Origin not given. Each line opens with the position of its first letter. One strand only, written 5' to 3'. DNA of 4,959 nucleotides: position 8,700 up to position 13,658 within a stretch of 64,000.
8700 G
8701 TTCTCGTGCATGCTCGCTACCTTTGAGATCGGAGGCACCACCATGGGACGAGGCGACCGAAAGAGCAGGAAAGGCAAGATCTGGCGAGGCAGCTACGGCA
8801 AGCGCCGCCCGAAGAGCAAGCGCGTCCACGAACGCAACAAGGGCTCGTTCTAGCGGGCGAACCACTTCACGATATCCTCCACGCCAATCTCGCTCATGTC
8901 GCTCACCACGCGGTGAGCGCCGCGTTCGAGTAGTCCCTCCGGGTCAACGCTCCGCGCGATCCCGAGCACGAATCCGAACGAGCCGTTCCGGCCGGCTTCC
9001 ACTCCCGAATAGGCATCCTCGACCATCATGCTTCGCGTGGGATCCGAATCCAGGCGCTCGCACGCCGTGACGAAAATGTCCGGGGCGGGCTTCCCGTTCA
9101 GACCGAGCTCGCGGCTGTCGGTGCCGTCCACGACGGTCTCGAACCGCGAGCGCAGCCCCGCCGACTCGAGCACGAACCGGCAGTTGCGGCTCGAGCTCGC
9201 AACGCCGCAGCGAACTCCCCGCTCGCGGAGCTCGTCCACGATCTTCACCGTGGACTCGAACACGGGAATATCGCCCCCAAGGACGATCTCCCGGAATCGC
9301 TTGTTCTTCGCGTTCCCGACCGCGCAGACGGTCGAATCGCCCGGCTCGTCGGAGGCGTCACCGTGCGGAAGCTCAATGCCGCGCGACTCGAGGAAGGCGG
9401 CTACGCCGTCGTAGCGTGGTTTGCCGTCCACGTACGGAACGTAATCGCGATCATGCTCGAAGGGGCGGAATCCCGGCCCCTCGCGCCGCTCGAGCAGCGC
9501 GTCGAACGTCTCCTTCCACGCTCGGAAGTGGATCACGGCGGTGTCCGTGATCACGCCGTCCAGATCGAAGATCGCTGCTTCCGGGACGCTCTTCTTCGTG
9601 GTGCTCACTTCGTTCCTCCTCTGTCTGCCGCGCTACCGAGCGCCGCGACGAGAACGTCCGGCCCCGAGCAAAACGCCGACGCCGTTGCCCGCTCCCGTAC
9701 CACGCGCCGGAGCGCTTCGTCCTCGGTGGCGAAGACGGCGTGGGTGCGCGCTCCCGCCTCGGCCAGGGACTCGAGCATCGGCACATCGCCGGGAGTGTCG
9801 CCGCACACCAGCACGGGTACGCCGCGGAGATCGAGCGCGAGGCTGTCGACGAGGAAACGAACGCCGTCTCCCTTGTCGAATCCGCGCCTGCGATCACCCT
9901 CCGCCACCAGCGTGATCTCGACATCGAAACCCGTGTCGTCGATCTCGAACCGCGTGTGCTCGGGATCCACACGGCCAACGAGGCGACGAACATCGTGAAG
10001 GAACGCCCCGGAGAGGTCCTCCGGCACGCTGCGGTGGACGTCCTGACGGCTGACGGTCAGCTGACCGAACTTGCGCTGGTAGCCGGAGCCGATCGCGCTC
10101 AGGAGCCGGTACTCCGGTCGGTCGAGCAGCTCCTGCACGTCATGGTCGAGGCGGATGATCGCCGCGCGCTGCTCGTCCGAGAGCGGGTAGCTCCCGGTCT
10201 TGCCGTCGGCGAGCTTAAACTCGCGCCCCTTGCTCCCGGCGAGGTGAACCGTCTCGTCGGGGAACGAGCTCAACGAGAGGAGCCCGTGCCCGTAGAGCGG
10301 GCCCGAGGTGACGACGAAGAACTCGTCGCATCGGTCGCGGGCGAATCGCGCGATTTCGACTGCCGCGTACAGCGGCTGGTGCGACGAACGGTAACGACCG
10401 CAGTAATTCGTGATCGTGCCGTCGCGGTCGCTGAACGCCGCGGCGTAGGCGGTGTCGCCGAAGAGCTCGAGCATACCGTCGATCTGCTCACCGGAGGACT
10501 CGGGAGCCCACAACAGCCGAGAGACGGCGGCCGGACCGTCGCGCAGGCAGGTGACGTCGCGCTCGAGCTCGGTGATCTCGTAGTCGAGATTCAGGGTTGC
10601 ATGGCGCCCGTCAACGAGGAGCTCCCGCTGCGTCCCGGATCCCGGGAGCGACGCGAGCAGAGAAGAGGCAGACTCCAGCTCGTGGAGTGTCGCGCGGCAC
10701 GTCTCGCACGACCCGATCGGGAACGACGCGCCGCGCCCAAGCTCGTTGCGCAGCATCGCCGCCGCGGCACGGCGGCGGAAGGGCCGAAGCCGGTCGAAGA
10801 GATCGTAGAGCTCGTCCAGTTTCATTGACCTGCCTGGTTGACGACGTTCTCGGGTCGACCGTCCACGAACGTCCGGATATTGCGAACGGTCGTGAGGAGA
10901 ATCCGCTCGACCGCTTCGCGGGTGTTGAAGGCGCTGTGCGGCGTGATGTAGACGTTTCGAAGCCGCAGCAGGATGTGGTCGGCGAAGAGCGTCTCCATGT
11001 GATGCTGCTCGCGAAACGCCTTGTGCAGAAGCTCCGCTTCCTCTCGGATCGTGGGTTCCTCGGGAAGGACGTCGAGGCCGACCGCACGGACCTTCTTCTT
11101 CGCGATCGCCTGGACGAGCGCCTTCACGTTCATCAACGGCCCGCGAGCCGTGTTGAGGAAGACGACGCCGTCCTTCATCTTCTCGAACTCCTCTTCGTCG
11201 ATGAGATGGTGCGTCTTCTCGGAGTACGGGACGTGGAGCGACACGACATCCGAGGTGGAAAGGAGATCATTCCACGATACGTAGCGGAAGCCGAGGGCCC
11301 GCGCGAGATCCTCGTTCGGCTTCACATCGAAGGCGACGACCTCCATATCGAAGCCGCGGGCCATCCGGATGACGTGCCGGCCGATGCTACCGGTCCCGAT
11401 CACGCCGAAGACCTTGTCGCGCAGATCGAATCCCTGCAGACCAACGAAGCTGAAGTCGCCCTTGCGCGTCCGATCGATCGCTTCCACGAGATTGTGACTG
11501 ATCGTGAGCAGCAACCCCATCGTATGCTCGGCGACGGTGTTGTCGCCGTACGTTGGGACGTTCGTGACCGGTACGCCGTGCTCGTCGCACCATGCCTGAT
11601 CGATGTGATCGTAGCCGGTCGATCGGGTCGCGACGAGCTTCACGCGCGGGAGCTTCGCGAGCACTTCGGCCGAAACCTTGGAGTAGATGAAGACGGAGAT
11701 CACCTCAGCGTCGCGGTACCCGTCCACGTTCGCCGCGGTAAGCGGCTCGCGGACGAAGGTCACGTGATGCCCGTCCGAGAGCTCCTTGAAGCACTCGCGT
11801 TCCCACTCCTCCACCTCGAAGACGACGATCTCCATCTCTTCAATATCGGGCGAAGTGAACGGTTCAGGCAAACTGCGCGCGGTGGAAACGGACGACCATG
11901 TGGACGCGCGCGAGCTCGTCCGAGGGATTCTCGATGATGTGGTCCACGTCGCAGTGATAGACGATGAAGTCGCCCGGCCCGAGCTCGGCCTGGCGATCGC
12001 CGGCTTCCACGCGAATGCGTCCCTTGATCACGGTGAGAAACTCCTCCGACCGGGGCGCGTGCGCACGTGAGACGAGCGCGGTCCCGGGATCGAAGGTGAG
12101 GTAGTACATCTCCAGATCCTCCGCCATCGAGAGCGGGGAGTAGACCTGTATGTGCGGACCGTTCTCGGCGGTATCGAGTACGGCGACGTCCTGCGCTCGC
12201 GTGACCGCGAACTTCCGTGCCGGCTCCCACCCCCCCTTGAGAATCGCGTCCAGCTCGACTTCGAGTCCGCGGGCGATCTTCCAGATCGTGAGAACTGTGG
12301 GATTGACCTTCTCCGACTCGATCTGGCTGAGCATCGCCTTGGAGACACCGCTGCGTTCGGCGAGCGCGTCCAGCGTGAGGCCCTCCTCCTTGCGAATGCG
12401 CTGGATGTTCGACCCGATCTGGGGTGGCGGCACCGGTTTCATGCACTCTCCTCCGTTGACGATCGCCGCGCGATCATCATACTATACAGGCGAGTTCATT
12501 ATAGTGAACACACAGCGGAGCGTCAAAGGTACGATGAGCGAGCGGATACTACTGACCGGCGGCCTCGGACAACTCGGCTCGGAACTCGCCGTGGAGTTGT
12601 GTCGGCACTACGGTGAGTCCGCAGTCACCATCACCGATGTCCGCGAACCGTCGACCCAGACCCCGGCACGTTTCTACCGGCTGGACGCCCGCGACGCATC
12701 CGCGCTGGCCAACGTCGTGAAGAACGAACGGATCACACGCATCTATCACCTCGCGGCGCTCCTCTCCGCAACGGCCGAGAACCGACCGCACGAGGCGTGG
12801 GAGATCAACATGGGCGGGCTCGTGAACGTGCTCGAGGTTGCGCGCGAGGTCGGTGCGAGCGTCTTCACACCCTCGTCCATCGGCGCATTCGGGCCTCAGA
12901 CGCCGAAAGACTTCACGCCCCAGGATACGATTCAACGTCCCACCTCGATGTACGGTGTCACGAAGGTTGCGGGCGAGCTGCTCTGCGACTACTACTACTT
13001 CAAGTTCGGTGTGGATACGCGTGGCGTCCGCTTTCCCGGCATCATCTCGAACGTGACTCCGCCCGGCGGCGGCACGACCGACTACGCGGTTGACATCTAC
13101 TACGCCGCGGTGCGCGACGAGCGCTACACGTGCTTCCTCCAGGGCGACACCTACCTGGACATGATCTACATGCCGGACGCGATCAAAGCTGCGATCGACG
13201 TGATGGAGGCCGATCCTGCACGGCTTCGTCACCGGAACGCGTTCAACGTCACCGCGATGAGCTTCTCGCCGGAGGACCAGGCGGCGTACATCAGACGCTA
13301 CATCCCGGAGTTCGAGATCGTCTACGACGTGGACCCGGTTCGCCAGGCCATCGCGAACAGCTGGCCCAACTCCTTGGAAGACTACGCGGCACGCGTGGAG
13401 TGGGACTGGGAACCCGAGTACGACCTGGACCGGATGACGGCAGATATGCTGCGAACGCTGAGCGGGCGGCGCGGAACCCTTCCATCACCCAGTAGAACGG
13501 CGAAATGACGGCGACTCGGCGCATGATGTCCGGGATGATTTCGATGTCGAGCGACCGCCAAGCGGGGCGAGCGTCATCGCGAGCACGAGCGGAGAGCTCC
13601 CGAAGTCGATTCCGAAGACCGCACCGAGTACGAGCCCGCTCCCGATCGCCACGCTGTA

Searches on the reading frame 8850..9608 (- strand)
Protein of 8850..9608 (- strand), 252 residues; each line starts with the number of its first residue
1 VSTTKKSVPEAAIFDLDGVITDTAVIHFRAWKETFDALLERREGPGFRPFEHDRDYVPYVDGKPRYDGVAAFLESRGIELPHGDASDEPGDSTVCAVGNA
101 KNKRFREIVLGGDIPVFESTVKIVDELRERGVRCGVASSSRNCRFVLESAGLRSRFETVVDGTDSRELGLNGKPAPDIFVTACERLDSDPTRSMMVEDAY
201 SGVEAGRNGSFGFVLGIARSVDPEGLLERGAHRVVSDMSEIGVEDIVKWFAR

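Call 37: search_protein_families(library=pfam, proteins=[window:8850-9608:-], max_evalue=0.000001)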
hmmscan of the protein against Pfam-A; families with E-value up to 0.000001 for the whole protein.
window:8850-9608:- (252 aa): 2 families
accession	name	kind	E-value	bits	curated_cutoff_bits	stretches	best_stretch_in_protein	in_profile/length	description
PF00702.32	Hydrolase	-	2.2e-24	87.4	26.4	1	10-208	2-189/191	haloacid dehalogenase-like hydrolase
PF13419.12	HAD_2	-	5.2e-17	63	23.8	1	13-208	2-170/178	Haloacid dehalogenase-like hydrolase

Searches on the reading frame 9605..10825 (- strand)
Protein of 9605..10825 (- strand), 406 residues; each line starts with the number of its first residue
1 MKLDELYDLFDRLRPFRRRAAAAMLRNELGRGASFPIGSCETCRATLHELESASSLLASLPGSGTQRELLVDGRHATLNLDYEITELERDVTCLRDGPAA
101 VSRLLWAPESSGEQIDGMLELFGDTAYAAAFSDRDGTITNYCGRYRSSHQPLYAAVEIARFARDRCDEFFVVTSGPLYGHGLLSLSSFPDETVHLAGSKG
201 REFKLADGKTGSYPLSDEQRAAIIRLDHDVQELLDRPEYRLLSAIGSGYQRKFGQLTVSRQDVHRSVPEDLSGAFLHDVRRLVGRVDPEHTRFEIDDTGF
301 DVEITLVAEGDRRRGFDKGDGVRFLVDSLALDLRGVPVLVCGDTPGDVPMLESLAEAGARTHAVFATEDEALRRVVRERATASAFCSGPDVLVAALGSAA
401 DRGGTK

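Call 37: search_protein_families(library=pfam, proteins=[window:9605-10825:-], max_evalue=0.000001)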
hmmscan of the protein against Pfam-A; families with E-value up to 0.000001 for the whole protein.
window:9605-10825:- (406 aa): 1 family
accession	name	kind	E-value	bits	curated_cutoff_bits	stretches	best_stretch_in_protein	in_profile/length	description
PF21141.3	T6PP_C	-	5.8e-71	239.3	26.7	1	131-392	2-267/267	Trehalose-6-phosphate phosphatase, C-terminal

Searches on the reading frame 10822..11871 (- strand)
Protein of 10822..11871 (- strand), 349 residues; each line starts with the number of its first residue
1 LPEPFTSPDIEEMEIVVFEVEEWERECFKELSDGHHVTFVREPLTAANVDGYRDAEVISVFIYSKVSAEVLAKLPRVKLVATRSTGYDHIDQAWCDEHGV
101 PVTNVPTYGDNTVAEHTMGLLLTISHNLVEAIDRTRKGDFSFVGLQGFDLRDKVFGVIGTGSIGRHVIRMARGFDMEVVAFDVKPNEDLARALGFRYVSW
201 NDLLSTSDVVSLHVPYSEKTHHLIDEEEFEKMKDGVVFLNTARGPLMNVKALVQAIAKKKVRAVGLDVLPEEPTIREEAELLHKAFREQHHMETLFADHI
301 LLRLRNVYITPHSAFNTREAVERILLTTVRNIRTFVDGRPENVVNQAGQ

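Call 37: search_protein_families(library=pfam, proteins=[window:10822-11871:-], max_evalue=0.000001)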
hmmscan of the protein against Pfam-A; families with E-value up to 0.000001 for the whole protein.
window:10822-11871:- (349 aa): 2 families
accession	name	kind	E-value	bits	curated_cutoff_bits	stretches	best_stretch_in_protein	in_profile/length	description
PF02826.25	2-Hacid_dh_C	-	1.3e-50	171.7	25.1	1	118-314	1-178/178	D-isomer specific 2-hydroxyacid dehydrogenase, NAD binding domain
PF00389.36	2-Hacid_dh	-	6e-35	120.3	24.6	1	16-345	2-134/134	D-isomer specific 2-hydroxyacid dehydrogenase, catalytic domain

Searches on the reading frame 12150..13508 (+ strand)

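Call 38: search_protein_families(library=pfam, proteins=[window:12150-13508:+], max_evalue=0.000001)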
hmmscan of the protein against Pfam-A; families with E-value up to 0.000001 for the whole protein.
window:12150-13508:+ (452 aa): 3 families
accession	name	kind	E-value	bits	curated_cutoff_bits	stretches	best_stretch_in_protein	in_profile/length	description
PF01370.27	Epimerase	-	2.4e-26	93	20.9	1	133-366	1-238/240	NAD dependent epimerase/dehydratase family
PF16363.11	GDP_Man_Dehyd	-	4e-18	66.4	27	1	134-356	1-241/332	GDP-mannose 4,6 dehydratase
PF04321.23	RmlD_sub_bind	-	3.6e-16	59.5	27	1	132-277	2-134/287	RmlD substrate binding domain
